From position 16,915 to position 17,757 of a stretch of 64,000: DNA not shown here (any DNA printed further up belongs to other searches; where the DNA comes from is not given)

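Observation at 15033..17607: Complete NAD+ salvage/reconstitution module (NadV + NMNAT + Nudix) in the early region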

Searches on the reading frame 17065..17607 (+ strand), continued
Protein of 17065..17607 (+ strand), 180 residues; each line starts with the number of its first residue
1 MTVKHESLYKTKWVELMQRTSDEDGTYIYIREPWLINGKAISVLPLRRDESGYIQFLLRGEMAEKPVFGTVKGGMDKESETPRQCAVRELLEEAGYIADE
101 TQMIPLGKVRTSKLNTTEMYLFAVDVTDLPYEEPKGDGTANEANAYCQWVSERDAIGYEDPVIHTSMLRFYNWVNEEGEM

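Call 41: fold_search(model_id=the predicted structure, library=pdb)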
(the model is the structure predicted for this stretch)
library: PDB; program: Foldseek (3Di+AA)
matches with E <= 10: 664; with E <= 0.001: 307
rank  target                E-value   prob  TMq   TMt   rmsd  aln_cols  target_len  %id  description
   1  3bm4_A                9.7e-11  1.00  0.75  0.69   3.4       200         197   17  Crystal Structure of Human ADP-ribose Pyrophosphatase NUDT5 In complex with magnesium and AMPcpr (released 2008-05-20)
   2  2dsc_A                3.8e-10  1.00  0.75  0.70   3.4       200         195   17  Crystal structure of human ADP-ribose pyrophosphatase NUDT5 in complex with magnesium and ADP-ribose (released 2006-11-14)
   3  3aca_A                5.2e-10  1.00  0.74  0.69   3.7       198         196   18  Crystal structure of human NUDT5 complexed with 8-oxo-dADP and manganese (released 2011-01-12)
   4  9g6y_A                6.5e-10  1.00  0.68  0.64   6.8       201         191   16  Crystal structure of NUDT5 bound to dNUDT5 (released 2026-02-04)
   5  8wv3_F                7.0e-10  1.00  0.69  0.73   3.6       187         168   17  NUDIX hydrolase from Bacillus methanolicus (released 2024-10-30)
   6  6gru_B                7.4e-10  1.00  0.75  0.70   3.4       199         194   17  Crystal structure of human NUDT5 (released 2018-06-27)
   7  6gru_C                7.8e-10  1.00  0.74  0.70   3.6       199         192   18  Crystal structure of human NUDT5 (released 2018-06-27)
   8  6gru_D                1.2e-09  1.00  0.72  0.69   3.6       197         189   17  Crystal structure of human NUDT5 (released 2018-06-27)
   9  8rdz_A                1.4e-09  1.00  0.72  0.69   3.6       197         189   18  Crystal Structure of Human ADP-ribose Pyrophosphatase NUDT5 In complex with Ibrutinib (released 2024-05-01)
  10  9jax_A                1.4e-09  1.00  0.69  0.69   4.1       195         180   17  Crystal structure of NUDIX hydrolase from Bacillus methanolicus (released 2025-09-03)
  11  2dsb_A                1.8e-09  1.00  0.70  0.62   7.4       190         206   20  Crystal structure of human ADP-ribose pyrophosphatase NUDT5 (released 2006-11-14)
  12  1mqw                  2.2e-09  1.00  0.73  0.67   3.6       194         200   15  Structure of the MT-ADPRase in complex with three Mn2+ ions and AMPCPR, a Nudix enzyme (released 2003-08-05)
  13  9dre_C                2.2e-09  1.00  0.60  0.55   5.7       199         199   21  Crystal structure of ADP-ribose diphosphatase from Klebsiella pneumoniae (ADP bound, P21 form) (released 2024-10-02)
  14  6gru_A                2.4e-09  1.00  0.74  0.69   3.5       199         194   17  Crystal structure of human NUDT5 (released 2018-06-27)
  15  5c7t_A                2.6e-09  1.00  0.68  0.67   4.2       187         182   19  Crystal Structure of the Bdellovibrio bacteriovorus Nucleoside Diphosphate Sugar Hydrolase in complex with ADP-ribose (released 2016-01-20)
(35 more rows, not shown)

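Call 53: search_solved_structures(query=A1, show_alignments=5, max_evalue=0.000009)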
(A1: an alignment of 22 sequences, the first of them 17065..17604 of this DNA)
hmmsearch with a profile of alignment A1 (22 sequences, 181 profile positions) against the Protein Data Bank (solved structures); distinct sequences matched with E-value up to 0.000009: 6.
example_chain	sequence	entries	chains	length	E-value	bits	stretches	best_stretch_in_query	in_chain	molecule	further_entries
8zr8_A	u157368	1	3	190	6.4e-07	32.4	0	6-107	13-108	Methanol dehydrogenase activator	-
9jax_E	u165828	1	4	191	1.3e-06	31.4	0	6-107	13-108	ADP-ribose pyrophosphatase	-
8wv3_A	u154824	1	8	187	1.4e-06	31.4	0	6-107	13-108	ADP-ribose pyrophosphatase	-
3dku_A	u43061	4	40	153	2.4e-06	30.5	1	76-170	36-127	Putative phosphohydrolase | Phosphatase nudJ | Putative Nudix hydrolase ymfB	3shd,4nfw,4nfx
3ac9_A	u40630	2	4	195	8.3e-06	28.8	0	8-137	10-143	ADP-sugar pyrophosphatase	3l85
3aca_A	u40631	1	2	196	8.4e-06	28.8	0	8-137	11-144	ADP-sugar pyrophosphatase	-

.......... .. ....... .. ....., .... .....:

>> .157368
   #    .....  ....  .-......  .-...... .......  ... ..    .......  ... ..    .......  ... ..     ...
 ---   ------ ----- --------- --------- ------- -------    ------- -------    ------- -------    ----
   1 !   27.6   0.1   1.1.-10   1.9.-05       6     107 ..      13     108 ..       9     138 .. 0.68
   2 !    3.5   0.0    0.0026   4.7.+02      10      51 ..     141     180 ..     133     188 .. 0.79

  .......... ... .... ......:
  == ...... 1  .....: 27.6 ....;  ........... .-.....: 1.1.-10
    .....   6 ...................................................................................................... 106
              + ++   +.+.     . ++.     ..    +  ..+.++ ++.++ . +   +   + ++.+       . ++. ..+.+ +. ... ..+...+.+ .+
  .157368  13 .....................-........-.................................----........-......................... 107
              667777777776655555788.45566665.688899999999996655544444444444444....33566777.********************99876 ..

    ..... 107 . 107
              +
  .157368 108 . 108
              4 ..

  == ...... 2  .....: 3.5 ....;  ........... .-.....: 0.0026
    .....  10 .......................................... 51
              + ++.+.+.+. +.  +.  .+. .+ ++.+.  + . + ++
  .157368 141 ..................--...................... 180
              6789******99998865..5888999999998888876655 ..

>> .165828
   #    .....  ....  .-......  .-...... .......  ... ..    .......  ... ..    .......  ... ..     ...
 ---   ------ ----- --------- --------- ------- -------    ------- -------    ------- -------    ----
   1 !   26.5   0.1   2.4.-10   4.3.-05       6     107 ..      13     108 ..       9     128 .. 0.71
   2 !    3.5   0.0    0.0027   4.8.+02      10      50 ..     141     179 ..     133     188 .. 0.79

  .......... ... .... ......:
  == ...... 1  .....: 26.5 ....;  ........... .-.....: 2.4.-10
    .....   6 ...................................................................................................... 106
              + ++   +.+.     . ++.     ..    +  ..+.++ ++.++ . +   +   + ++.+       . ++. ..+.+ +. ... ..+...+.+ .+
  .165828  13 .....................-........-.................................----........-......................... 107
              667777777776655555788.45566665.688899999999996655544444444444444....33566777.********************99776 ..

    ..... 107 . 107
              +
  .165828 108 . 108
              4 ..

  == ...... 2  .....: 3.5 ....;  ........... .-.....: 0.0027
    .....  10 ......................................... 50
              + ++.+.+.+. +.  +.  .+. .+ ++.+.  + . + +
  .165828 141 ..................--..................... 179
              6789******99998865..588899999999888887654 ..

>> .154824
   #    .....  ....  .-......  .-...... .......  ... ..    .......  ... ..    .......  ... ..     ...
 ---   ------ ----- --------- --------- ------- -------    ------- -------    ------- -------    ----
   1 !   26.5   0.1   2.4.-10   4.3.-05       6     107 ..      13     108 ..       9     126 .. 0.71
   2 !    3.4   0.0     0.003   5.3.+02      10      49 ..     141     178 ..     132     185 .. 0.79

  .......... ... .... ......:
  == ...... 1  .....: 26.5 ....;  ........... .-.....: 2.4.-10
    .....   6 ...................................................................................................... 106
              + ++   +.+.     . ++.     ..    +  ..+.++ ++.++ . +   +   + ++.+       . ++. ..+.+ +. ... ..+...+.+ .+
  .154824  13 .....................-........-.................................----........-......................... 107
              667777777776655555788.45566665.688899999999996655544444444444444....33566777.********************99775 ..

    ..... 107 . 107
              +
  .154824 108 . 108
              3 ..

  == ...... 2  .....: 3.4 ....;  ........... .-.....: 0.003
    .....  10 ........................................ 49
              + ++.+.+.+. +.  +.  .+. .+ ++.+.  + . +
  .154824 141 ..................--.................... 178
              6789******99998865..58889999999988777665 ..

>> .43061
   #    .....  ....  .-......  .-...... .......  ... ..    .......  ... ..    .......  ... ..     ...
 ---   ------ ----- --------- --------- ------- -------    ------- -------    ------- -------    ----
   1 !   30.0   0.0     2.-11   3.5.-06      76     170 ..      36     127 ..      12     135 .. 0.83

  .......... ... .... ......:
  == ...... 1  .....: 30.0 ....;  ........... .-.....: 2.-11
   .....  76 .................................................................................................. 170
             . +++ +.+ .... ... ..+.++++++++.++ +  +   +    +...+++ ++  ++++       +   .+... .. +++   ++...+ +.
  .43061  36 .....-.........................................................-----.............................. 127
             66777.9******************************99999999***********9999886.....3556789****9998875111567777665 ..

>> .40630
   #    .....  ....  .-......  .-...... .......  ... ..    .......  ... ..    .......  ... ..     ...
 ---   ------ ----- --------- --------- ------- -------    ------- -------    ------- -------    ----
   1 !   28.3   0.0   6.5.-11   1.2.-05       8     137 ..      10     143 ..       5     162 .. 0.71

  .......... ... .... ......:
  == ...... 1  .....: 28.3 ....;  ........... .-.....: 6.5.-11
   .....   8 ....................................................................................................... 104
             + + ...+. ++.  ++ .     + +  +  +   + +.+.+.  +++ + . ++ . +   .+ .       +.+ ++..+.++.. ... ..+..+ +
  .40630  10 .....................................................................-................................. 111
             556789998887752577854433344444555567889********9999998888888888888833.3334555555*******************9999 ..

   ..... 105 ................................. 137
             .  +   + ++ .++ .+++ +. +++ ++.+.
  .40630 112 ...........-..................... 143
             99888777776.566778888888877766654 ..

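Call 59: get_annotated_region(hit=H87, flank=5000)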
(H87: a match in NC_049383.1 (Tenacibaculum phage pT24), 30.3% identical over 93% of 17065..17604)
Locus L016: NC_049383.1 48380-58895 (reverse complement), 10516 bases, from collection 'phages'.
description: Tenacibaculum phage pT24 DNA, complete genome.
organism: Tenacibaculum phage pT24 (NCBI taxid 1880590)
taxonomy: Viruses; Duplodnaviria; Heunggongvirae; Uroviricota; Caudoviricetes; Kungbxnavirus; Kungbxnavirus pT24
host: Tenacibaculum sp.; source: -; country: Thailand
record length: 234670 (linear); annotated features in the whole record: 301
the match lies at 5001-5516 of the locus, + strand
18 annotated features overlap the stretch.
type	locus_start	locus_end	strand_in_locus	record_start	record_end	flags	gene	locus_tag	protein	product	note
CDS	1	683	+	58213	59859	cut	-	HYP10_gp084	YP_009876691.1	hypothetical protein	-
CDS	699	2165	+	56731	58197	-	-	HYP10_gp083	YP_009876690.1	hypothetical protein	-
CDS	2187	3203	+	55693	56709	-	-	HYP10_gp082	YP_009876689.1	clamp loader of DNA polymerase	-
CDS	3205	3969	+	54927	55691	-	-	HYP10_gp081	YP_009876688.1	hypothetical protein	-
CDS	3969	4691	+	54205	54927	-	-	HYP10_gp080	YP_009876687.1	hypothetical protein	-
CDS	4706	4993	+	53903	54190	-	-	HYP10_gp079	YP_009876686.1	hypothetical protein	-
CDS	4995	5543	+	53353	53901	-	-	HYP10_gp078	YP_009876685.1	hypothetical protein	-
CDS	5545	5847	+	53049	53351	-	-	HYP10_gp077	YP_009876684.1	MazG-like pyrophosphatase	-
CDS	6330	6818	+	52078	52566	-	-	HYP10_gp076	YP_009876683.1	hypothetical protein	-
CDS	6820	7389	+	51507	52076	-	-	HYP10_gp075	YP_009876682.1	hypothetical protein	-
CDS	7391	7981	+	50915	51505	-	-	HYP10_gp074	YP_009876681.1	hypothetical protein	-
CDS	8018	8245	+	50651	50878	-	-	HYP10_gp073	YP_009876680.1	hypothetical protein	-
CDS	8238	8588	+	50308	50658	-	-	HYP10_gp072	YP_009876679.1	hypothetical protein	-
CDS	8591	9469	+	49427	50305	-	-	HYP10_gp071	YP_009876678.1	hypothetical protein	-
CDS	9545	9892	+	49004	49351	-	-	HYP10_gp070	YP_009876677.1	hypothetical protein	-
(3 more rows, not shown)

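Call 60: find_encoding_contigs(protein=P0020, flank=5000, max_places=2)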
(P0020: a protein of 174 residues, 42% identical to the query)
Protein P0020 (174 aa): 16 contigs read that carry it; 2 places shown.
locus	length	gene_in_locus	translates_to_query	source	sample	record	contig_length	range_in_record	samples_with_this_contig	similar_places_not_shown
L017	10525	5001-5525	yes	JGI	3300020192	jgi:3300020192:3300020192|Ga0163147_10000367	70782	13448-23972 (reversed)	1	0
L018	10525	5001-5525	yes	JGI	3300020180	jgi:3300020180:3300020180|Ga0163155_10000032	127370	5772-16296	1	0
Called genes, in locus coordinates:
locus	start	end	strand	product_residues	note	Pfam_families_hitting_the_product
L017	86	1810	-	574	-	PF00115:COX1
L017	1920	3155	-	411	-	PF02790:COX2_TM, PF00116:COX2, PF00034:Cytochrom_C (faint)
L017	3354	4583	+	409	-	PF13676:TIR_2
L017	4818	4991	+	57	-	-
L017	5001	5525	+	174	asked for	PF00293:NUDIX (weak)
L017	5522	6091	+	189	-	-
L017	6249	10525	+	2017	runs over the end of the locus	-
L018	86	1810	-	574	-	PF00115:COX1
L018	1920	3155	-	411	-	PF02790:COX2_TM, PF00116:COX2, PF00034:Cytochrom_C (faint)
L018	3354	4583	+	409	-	PF13676:TIR_2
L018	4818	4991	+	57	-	-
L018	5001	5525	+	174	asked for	PF00293:NUDIX (weak)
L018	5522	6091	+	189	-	-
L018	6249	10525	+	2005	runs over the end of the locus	-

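Call 61: find_encoding_contigs(protein=P0019, flank=5000, max_places=1)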
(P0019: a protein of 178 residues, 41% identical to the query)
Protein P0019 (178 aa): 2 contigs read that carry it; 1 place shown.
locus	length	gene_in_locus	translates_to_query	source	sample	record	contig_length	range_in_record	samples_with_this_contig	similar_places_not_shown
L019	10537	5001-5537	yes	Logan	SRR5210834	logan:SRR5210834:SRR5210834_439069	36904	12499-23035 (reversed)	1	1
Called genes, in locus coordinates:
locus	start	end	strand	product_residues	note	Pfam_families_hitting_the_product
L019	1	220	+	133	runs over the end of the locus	-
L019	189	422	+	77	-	-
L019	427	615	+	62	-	-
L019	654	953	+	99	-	-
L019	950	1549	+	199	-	-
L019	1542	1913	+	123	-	-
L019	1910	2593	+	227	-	-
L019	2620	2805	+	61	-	-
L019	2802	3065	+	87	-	-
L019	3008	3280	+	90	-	-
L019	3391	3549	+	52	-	-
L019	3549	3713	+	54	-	-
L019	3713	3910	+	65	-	-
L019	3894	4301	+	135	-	PF00293:NUDIX, PF14815:NUDIX_4 (weak)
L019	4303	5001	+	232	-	-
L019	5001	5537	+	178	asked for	PF00293:NUDIX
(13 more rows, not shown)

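Call 64: search_protein_families(library=pfam, proteins=[P0008, P0016, L017:5522-6091:+, L017:3354-4583:+], max_evalue=0.01)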
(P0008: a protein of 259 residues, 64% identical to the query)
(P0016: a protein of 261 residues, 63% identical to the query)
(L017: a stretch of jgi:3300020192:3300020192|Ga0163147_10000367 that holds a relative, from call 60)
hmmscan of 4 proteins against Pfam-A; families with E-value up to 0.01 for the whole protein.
P0008 (259 aa): 1 family
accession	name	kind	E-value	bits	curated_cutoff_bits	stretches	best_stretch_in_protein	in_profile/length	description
PF00293.34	NUDIX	-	5.2e-07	30.2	21.1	1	122-248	6-130/134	NUDIX domain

P0016 (261 aa): 1 family
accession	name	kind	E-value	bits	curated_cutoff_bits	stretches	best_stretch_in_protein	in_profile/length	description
PF00293.34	NUDIX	-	2.3e-09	37.8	21.1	1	120-250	4-133/134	NUDIX domain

L017:5522-6091:+ (189 aa): 0 families

L017:3354-4583:+ (409 aa): 1 family
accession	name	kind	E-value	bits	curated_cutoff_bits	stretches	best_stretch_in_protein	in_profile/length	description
PF13676.11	TIR_2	-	8.3e-16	59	28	1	295-402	1-109/122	TIR domain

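Call 79: search_protein_representatives(alignment_id=A1)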
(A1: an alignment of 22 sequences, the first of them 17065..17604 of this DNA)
Query: 22 sequences, 181 profile positions. Proteins with E-value up to 0.001 (for the whole library): 1837; up to 1e-10: 709; up to 1e-30: 304. The best 150 are listed.
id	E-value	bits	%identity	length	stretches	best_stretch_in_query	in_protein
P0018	3.6e-75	267.9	-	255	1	5-177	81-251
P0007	3.7e-74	264.6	-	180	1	1-177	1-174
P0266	5.1e-50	185.9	-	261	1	5-174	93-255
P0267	5.9e-49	182.5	-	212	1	5-173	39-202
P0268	6.9e-49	182.3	-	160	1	22-176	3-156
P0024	1.5e-48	181.1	-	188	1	4-179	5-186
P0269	5.6e-48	179.3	-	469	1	5-177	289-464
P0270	7.0e-48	179.0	-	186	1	4-176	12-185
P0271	2.5e-47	177.2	-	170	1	5-176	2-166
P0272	3.7e-47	176.6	-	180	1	6-176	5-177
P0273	4.3e-47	176.4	-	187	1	4-176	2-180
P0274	4.7e-47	176.3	-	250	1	7-173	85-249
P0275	8.3e-47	175.5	-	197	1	2-177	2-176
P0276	1.0e-46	175.2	-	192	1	6-175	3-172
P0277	1.9e-46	174.3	-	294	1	4-177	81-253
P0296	3.5e-44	166.9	-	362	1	4-175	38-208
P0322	2.4e-41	157.7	-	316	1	3-176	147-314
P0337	1.6e-40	155.0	-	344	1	7-175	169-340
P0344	4.9e-40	153.4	-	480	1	5-173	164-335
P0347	7.8e-40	152.8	-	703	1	4-177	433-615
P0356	3.2e-39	150.8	-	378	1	10-176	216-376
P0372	2.6e-38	147.8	-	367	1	3-175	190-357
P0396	2.1e-37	144.9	-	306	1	4-174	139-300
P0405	3.3e-37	144.2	-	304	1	6-175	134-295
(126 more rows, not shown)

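Call 80: search_protein_families(library=pfam, proteins=[P0372, P0337, P0356, P0269, P0347, P0344, P0322, P0396, P0405, P0296], max_evalue=0.001)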
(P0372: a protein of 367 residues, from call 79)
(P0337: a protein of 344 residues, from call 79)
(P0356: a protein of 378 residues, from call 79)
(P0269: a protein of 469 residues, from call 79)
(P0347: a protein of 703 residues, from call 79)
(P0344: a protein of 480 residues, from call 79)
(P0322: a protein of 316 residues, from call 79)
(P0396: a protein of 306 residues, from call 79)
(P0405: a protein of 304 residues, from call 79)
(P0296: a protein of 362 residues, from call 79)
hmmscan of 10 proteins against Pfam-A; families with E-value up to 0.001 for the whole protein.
P0372 (367 aa): 1 family
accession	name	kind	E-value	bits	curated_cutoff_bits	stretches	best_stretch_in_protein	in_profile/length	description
PF00293.34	NUDIX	-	1.6e-06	28.6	21.1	1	221-346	5-125/134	NUDIX domain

P0337 (344 aa): 2 families
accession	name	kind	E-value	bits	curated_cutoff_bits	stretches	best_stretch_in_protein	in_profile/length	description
PF15891.11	Nuc_deoxyri_tr2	-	1.3e-10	42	30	1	22-125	3-102/105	Nucleoside 2-deoxyribosyltransferase like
PF00293.34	NUDIX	-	2.2e-05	24.9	21.1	1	204-323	6-118/134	NUDIX domain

P0356 (378 aa): 1 family
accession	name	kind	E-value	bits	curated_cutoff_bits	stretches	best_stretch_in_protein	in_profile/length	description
PF00293.34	NUDIX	-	8.8e-09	35.9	21.1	1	254-358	17-118/134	NUDIX domain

P0269 (469 aa): 3 families
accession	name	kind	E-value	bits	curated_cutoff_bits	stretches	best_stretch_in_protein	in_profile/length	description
PF00293.34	NUDIX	-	2.2e-06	28.1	21.1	1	351-432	26-108/134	NUDIX domain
PF02272.25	DHHA1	-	6.5e-05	23.8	25.9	1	238-276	42-85/102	DHHA1 domain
PF01368.27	DHH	-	0.00057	20.6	28.1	1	13-112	10-100/125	DHH family, N-terminal domain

P0347 (703 aa): 1 family
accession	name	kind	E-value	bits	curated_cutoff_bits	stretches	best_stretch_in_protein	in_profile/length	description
PF00293.34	NUDIX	-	1.7e-08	35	21.1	1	503-578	32-113/134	NUDIX domain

P0344 (480 aa): 3 families
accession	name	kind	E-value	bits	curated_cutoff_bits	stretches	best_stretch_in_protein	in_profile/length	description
PF00293.34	NUDIX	-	2.3e-07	31.3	21.1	1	211-292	16-98/134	NUDIX domain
PF02026.21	RyR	-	5.5e-06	27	27.4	1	357-427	12-82/91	RyR domain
PF13344.12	Hydrolase_6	-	0.00014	22.3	27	1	49-124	1-65/101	Haloacid dehalogenase-like hydrolase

P0322 (316 aa): 1 family
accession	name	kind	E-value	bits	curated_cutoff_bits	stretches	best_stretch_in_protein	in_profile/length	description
PF00293.34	NUDIX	-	4.7e-08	33.6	21.1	1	179-296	6-118/134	NUDIX domain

P0396 (306 aa): 1 family
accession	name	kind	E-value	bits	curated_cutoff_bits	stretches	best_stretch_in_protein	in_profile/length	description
PF00293.34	NUDIX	-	3.5e-08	34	21.1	1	193-296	26-131/134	NUDIX domain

P0405 (304 aa): 1 family
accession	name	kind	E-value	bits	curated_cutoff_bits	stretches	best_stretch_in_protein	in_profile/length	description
PF00293.34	NUDIX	-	4.7e-10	40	21.1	1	160-288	3-129/134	NUDIX domain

P0296 (362 aa): 1 family
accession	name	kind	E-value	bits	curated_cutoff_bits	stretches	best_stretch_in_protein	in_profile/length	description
PF00293.34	NUDIX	-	8.8e-06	26.2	21.1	1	74-193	4-121/134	NUDIX domain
